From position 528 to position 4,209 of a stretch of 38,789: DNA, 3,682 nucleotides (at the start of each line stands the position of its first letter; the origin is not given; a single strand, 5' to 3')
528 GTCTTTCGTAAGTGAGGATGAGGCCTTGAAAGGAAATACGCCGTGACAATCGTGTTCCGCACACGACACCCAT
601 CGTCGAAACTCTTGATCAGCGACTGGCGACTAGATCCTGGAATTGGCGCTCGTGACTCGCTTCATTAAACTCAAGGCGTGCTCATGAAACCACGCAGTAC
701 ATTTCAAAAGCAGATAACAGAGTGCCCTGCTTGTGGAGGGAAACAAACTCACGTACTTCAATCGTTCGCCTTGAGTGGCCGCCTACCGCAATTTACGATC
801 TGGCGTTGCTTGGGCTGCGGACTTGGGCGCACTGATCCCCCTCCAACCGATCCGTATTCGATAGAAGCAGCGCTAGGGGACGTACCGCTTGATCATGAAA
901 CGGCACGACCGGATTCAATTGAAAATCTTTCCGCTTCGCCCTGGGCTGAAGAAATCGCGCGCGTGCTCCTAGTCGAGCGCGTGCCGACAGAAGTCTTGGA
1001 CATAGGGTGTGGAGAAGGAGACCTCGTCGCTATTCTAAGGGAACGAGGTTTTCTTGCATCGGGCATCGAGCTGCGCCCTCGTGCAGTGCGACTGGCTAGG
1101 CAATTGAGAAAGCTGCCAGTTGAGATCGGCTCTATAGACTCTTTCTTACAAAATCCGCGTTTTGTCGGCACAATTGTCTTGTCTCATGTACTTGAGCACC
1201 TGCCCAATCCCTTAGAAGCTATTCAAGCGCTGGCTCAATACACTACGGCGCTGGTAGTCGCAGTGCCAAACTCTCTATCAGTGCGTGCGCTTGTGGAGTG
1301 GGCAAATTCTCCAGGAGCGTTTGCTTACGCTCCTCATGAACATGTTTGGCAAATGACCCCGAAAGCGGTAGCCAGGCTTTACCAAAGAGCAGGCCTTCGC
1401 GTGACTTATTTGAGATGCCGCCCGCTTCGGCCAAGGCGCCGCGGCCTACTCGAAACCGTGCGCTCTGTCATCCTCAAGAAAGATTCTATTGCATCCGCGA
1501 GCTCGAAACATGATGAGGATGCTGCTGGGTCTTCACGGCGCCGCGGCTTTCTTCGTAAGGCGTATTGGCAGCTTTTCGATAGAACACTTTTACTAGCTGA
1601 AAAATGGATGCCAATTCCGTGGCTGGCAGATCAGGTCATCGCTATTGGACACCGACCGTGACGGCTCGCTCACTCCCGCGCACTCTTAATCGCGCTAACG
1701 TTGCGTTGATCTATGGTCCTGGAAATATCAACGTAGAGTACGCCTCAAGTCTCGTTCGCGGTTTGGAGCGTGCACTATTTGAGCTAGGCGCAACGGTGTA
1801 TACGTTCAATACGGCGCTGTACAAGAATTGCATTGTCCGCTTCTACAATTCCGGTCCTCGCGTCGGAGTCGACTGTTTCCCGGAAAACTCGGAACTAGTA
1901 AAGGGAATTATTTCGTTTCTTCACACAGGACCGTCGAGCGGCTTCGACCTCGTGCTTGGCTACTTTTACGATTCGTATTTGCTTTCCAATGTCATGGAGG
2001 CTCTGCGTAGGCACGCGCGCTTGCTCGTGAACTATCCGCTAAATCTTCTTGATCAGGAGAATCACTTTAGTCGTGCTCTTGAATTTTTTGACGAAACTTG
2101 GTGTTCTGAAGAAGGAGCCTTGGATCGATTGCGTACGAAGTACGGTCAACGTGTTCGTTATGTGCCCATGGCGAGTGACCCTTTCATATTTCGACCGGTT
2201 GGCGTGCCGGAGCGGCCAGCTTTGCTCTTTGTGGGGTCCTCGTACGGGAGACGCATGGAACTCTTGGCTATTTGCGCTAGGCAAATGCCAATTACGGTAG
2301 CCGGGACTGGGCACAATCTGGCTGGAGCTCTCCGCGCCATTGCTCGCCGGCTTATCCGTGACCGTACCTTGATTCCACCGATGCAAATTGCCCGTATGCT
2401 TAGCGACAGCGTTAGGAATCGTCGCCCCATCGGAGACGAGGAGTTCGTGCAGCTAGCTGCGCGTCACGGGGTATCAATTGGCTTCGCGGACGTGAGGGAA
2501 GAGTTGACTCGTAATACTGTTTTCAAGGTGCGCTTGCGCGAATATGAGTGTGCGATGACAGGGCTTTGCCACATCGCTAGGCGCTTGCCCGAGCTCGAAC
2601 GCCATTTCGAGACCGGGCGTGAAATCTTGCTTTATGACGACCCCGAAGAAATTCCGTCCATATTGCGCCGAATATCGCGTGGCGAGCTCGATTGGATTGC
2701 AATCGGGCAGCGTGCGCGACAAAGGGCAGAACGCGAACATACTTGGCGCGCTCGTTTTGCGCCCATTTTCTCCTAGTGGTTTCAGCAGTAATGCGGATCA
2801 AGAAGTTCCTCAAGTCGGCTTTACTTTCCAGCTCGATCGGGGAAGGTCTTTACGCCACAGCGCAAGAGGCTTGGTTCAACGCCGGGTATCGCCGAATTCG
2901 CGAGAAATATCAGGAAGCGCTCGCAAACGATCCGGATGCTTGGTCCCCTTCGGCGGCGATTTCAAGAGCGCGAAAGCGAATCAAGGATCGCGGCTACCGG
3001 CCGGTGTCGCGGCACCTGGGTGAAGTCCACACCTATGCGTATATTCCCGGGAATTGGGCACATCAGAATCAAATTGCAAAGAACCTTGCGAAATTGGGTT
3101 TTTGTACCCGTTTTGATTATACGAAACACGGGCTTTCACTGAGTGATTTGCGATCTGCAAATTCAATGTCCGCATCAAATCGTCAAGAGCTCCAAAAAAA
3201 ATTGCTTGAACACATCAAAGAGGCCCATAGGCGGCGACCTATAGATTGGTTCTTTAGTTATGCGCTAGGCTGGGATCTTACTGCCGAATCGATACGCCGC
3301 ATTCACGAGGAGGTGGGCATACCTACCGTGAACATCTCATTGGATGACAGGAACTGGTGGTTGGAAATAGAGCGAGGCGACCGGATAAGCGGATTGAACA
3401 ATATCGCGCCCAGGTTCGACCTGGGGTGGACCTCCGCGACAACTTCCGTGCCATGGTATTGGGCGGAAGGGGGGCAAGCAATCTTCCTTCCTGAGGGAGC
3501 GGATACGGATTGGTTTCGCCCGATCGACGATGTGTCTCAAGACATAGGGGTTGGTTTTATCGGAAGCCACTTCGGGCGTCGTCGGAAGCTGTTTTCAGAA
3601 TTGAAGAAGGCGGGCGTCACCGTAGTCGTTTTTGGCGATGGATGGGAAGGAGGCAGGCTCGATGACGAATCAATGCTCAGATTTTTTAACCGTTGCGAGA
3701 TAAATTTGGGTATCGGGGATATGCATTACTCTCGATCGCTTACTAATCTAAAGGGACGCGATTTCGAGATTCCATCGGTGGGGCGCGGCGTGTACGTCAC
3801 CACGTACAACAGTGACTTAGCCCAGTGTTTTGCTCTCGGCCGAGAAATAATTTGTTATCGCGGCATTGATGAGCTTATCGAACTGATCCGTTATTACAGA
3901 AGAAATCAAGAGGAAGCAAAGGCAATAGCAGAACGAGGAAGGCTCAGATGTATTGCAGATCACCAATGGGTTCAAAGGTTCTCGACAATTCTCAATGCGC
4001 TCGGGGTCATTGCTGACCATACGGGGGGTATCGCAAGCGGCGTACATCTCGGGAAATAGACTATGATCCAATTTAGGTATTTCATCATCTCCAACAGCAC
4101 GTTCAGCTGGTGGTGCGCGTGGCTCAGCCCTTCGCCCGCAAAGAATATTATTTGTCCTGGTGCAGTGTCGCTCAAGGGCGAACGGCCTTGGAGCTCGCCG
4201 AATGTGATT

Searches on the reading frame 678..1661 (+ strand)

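Call 65: search_protein_families(library=pfam, proteins=[window:678-1661:+], max_evalue=0.001)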
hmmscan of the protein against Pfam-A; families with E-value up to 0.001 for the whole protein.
window:678-1661:+ (327 aa): 6 families
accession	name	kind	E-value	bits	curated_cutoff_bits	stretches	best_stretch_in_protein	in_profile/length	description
PF13489.12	Methyltransf_23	-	6.7e-19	68.6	27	1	88-244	8-163/164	Methyltransferase domain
PF07021.18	MetW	-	1.5e-07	31.7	21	1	103-198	14-111/193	Methionine biosynthesis protein MetW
PF08241.18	Methyltransf_11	-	6.4e-07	30.4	21.2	1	107-187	1-85/95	Methyltransferase domain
PF13649.12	Methyltransf_25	-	1.8e-06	29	27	1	106-186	1-90/97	Methyltransferase domain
PF13847.12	Methyltransf_31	-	2.3e-06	27.8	27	1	104-191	5-103/145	Methyltransferase domain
PF08242.18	Methyltransf_12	-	3.7e-06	28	30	1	107-188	1-91/98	Methyltransferase domain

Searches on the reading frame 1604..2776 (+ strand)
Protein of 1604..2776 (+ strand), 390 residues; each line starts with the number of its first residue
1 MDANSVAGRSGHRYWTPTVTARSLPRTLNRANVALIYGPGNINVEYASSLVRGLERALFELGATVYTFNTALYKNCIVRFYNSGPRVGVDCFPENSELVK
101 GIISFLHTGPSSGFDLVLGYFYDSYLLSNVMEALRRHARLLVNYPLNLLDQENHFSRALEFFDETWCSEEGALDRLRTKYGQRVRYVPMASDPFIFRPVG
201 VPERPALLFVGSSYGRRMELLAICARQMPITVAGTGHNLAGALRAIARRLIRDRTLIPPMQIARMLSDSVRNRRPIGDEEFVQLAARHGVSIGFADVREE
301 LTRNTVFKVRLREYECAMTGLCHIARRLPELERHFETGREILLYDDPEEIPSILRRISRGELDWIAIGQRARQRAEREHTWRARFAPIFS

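Call 21: search_protein_families(library=pfam, proteins=[window:1604-2776:+], max_evalue=0.001)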
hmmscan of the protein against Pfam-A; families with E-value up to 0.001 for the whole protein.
window:1604-2776:+ (390 aa): 1 family
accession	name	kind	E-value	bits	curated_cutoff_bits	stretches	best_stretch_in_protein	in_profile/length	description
PF13524.12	Glyco_trans_1_2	-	1.1e-16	61.6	25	1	269-388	28-142/144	Glycosyl transferase-like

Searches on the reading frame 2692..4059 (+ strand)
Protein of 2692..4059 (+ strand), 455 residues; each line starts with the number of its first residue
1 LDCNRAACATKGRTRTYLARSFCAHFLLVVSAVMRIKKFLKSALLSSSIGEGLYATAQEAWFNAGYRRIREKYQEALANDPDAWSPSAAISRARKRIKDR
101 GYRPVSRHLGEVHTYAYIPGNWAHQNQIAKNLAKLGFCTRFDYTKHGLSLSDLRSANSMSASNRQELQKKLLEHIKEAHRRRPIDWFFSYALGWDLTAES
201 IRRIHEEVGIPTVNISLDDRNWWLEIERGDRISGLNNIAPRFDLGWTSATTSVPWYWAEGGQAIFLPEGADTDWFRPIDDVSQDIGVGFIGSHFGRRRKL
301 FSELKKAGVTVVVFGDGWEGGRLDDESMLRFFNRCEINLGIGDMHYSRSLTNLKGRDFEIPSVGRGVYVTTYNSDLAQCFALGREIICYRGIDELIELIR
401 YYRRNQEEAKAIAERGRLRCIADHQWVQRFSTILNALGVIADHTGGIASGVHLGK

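Call 65: search_protein_families(library=pfam, proteins=[window:2692-4059:+], max_evalue=0.001)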
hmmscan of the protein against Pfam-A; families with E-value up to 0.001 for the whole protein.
window:2692-4059:+ (455 aa): 1 family
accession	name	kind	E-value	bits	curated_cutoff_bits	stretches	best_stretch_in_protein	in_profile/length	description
PF13524.12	Glyco_trans_1_2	-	1.5e-24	87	25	1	297-434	2-143/144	Glycosyl transferase-like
